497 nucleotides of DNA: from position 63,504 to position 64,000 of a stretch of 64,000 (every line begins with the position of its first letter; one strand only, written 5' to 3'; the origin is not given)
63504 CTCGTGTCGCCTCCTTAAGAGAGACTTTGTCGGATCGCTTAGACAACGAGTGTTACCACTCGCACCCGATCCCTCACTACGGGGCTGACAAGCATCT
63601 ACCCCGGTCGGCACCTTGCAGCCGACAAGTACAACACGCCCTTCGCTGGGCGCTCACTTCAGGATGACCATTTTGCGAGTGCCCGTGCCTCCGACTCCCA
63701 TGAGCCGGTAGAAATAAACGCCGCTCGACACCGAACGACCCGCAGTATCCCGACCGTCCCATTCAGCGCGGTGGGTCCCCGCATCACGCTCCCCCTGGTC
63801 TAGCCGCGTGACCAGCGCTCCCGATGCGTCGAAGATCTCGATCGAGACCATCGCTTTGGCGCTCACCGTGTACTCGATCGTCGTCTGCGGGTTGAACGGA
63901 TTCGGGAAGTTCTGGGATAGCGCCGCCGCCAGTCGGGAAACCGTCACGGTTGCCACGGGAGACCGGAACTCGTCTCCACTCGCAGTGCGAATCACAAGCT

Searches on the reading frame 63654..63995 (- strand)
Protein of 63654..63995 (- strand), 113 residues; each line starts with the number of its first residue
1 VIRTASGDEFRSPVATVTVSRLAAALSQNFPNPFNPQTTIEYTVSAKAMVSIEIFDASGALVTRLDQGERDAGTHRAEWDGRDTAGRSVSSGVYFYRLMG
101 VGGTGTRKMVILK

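Call 62: search_protein_families(library=ncbifam, proteins=[window:63654-63995:-], max_evalue=0.01)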
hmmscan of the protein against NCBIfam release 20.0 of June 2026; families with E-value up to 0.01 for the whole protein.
window:63654-63995:- (113 aa): 11 families
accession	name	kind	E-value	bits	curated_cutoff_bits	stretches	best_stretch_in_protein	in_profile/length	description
TIGR04183.1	Por_Secre_tail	domain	1.2e-10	41.2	23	1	30-111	2-71/72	T9SS type A sorting domain-containing protein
NF052323.1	T9SSA_dep_M6i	equivalog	5.8e-10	37.8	600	1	27-99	958-1025/1043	T9SS-dependent M6-like inactivated metalloprotease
NF033707.1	T9SS_sortase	equivalog_domain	7e-10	37.2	420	1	22-99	994-1076/1095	type IX secretion system sortase PorU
NF005176.1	PRK06655.1-1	equivalog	1.3e-09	38.2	230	1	43-101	93-150/197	flagellar hook assembly protein FlgD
NF009276.0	PRK12633.1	equivalog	1.5e-07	31.3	383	1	45-96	125-177/234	flagellar basal body rod modification protein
NF052228.1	T9SS_PorZ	equivalog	1.7e-06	26.8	260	1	30-95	676-737/757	type IX secretion system anionic LPS delivery protein PorZ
NF009277.0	PRK12634.1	equivalog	2.6e-06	27.7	333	1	44-95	116-169/221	flagellar basal body rod modification protein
NF009452.0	PRK12812.1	equivalog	3.2e-06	26.6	258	1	46-99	150-205/289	flagellar basal body rod modification protein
NF038113.1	T9SSA_dep_M36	equivalog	1.1e-05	23.8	885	1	15-111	781-868/869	T9SS-dependent M36 family metallopeptidase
NF053608.1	Lsa66_OmpA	equivalog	9.7e-05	21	700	1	50-102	179-230/581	fibronectin-binding adhesin Lsa66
NF009453.0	PRK12813.1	equivalog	0.0028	17.2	264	1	39-98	114-171/223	flagellar basal body rod modification protein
